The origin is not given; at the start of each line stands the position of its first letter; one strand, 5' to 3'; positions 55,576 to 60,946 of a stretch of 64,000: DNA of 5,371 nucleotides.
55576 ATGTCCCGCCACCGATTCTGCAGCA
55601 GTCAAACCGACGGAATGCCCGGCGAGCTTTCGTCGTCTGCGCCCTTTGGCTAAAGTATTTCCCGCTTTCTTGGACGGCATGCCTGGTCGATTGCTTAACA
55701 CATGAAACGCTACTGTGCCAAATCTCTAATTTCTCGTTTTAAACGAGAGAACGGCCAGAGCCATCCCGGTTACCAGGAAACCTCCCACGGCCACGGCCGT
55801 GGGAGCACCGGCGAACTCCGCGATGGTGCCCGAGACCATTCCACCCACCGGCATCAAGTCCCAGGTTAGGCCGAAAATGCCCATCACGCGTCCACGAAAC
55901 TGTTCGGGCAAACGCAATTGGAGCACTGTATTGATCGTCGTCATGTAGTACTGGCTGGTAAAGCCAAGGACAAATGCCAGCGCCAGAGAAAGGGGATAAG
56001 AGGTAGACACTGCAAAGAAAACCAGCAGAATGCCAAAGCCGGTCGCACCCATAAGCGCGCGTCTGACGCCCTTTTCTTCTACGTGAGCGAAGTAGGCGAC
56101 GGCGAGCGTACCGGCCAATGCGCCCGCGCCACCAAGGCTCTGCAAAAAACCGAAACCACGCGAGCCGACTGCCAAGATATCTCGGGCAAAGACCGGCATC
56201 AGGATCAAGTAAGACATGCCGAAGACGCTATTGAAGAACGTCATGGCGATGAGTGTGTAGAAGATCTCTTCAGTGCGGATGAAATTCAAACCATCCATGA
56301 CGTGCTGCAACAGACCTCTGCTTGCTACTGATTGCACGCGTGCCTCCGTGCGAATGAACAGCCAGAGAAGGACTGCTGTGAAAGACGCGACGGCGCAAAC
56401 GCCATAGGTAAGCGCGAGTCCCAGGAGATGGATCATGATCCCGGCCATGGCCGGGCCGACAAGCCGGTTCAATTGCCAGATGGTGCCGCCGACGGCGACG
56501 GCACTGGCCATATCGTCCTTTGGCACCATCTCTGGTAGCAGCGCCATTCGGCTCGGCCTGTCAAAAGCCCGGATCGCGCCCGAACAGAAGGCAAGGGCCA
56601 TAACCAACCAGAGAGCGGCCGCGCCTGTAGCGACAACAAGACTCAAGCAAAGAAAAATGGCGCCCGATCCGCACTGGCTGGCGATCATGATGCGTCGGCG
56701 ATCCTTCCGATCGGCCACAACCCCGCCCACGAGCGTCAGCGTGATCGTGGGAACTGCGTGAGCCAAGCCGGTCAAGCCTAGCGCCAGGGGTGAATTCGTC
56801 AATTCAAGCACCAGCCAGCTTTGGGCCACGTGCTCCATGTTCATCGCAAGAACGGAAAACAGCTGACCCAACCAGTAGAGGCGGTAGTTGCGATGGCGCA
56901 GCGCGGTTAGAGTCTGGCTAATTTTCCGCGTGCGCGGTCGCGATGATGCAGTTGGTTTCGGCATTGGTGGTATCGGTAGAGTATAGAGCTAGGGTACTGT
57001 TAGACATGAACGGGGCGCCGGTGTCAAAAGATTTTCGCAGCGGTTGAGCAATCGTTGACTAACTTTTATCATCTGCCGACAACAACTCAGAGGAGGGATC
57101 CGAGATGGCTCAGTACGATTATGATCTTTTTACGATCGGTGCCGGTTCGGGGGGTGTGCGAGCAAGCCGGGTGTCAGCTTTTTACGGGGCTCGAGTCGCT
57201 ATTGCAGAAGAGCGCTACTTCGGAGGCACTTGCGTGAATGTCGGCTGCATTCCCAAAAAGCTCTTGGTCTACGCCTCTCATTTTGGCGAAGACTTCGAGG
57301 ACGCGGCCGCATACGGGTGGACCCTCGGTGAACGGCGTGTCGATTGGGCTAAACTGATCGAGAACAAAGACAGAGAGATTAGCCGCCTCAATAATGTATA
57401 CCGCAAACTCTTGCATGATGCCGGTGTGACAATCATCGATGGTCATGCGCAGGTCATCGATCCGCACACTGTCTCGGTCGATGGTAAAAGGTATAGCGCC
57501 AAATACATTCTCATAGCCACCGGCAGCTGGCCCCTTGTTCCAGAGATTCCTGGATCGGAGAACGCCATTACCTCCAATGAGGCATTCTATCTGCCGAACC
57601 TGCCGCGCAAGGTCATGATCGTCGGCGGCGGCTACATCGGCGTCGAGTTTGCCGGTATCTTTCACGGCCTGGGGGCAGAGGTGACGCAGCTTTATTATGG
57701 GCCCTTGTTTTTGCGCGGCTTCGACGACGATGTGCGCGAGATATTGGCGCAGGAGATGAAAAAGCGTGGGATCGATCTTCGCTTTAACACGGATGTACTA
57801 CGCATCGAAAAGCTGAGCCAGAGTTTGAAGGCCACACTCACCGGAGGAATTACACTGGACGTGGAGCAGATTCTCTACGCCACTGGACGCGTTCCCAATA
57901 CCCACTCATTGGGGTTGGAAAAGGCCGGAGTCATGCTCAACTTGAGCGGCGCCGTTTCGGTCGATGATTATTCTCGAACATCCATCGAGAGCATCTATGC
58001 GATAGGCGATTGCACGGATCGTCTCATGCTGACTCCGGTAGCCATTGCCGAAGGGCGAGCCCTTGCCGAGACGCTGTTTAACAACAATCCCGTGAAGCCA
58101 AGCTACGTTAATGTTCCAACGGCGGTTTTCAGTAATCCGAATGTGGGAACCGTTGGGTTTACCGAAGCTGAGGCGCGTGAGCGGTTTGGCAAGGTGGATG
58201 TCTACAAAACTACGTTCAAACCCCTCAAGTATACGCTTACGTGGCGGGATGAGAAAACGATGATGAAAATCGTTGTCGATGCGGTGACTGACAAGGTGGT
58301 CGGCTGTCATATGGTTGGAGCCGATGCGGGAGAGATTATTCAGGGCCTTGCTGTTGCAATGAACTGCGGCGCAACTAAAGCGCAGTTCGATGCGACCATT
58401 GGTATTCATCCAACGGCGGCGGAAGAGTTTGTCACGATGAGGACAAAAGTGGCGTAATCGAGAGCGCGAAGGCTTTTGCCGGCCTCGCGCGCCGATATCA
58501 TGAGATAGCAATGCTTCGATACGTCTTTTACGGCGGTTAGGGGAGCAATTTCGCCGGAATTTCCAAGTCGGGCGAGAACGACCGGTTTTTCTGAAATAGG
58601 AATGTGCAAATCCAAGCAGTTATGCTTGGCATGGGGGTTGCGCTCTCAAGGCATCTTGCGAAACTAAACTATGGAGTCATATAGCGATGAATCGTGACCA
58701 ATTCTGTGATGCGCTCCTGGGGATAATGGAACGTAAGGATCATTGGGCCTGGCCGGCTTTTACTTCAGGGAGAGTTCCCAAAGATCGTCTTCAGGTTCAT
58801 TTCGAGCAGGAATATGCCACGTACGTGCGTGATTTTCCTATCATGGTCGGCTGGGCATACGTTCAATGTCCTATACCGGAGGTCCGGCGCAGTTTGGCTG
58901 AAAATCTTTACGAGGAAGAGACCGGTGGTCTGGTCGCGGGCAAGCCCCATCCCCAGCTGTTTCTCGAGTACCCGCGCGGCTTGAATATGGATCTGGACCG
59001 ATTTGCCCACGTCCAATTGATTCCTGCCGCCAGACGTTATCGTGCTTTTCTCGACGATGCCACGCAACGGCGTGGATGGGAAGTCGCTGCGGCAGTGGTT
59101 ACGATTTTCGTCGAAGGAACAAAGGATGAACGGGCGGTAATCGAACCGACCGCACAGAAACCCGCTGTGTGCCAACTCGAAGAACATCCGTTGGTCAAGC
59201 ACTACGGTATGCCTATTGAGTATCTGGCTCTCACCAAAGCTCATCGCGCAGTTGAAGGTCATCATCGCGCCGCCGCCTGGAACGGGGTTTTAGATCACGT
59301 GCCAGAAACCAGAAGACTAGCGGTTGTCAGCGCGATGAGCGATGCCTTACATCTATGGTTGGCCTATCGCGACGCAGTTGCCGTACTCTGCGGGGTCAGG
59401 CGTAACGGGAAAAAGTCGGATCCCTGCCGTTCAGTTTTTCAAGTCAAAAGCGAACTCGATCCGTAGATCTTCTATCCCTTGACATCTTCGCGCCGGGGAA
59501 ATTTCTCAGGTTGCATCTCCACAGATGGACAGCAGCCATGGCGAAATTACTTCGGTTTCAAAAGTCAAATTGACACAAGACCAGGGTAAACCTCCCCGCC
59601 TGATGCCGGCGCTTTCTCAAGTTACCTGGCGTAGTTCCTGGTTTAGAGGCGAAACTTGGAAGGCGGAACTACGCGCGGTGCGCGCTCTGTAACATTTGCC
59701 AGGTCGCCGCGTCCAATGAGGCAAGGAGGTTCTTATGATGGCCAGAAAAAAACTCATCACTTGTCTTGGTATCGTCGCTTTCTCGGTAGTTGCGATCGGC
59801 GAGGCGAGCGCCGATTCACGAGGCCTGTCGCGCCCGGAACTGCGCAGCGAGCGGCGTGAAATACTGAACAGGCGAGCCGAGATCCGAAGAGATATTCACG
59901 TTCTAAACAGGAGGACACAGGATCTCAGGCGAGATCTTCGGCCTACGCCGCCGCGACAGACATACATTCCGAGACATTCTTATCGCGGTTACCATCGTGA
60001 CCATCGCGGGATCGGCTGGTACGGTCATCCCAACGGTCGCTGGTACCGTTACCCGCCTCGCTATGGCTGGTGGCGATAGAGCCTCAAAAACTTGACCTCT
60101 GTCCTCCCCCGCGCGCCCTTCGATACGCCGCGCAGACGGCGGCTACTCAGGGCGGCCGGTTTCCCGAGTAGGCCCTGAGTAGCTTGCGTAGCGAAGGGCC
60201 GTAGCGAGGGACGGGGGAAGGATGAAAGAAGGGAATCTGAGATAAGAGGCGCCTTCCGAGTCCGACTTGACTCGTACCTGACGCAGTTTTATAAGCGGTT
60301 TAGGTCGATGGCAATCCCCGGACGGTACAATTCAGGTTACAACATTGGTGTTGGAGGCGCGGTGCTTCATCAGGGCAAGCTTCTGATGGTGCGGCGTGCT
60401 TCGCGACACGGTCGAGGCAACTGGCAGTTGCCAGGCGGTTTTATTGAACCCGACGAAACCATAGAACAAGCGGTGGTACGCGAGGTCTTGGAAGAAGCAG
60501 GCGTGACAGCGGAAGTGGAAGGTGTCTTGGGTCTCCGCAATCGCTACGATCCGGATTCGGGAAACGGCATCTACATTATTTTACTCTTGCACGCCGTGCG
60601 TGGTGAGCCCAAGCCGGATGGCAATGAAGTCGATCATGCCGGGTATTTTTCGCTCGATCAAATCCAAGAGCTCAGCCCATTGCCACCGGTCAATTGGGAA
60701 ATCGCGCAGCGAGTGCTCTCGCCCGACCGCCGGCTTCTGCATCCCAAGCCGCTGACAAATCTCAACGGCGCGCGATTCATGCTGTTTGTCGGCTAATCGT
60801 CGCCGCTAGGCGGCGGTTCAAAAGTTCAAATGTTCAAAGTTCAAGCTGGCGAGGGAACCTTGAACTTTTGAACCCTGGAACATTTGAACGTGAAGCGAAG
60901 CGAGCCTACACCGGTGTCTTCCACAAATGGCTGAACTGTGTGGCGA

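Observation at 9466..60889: One architecture, many alphabets: hairpins whose arms are tandem 6-9-nt units occupy most gene junctions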

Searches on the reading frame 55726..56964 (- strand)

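Call 59: search_protein_families(library=pfam, proteins=[window:55726-56964:-])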
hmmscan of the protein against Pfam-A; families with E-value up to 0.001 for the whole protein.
window:55726-56964:- (412 aa): 2 families
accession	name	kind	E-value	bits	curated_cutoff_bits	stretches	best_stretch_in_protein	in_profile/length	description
PF05977.19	MFS_3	-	3.9e-48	164.6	27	1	18-409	3-394/524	Transmembrane secretion effector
PF07690.21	MFS_1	-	2.3e-35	122.6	33.4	1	31-373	2-344/347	Major Facilitator Superfamily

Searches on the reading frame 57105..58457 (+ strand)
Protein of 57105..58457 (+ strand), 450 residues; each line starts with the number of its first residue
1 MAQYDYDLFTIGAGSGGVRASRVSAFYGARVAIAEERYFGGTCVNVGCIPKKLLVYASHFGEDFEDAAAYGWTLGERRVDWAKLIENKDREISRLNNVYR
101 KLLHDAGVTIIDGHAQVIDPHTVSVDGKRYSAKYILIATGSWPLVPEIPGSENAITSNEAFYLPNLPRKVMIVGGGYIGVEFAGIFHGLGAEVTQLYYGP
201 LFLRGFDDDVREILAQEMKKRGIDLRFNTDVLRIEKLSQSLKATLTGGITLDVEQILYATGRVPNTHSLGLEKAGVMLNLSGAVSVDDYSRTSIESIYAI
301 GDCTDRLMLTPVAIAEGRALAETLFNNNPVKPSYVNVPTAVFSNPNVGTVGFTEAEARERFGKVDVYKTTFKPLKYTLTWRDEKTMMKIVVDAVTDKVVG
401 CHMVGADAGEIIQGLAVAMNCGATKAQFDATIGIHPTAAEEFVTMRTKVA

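Call 59: search_protein_families(library=pfam, proteins=[window:57105-58457:+])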
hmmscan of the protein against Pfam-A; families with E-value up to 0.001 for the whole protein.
window:57105-58457:+ (450 aa): 6 families
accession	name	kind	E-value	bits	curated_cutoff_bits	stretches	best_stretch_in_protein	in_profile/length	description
PF07992.20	Pyr_redox_2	-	1.3e-72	245.2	26.1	1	7-317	2-291/291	Pyridine nucleotide-disulphide oxidoreductase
PF02852.28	Pyr_redox_dim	-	3.6e-37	127.4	25.3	1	337-445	1-109/110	Pyridine nucleotide-disulphide oxidoreductase, dimerisation domain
PF00070.33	Pyr_redox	-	4.1e-20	72.5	22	1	169-240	1-72/82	Pyridine nucleotide-disulphide oxidoreductase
PF13738.12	Pyr_redox_3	-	1.1e-12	48.3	30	1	121-301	114-305/305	Pyridine nucleotide-disulphide oxidoreductase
PF03486.20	HI0933_like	-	6.3e-05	23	50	0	182-263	82-165/244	HI0933-like protein Rossmann domain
PF01262.27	AlaDh_PNT_C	-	0.00034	20.5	23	0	167-200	28-61/214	Alanine dehydrogenase/PNT, C-terminal domain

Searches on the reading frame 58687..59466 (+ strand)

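Call 59: search_protein_families(library=pfam, proteins=[window:58687-59466:+])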
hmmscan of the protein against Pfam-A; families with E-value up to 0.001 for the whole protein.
window:58687-59466:+ (259 aa): 2 families
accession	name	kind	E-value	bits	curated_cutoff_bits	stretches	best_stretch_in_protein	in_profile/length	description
PF14518.11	Haem_oxygenas_2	-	2.7e-15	57.1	28.9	1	38-224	2-176/177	Iron-containing redox enzyme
PF03070.21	TENA_THI-4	-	0.00018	21.8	22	1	26-139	21-126/210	TENA/THI-4/PQQC family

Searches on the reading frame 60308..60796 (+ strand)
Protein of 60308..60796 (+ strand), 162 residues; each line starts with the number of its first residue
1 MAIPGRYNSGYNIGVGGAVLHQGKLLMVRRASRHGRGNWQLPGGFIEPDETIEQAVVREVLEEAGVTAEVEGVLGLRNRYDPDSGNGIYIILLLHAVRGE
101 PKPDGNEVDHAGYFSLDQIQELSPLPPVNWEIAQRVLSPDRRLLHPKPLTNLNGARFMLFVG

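Call 21: search_protein_families(library=pfam, proteins=[window:60308-60796:+])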
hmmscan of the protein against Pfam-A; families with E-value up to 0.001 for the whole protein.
window:60308-60796:+ (162 aa): 2 families
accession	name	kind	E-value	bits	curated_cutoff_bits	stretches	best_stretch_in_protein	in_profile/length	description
PF00293.34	NUDIX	-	5.8e-25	88.3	21.1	1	14-134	5-132/134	NUDIX domain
PF14815.12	NUDIX_4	-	0.0001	22.5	35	1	18-69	4-54/113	NUDIX domain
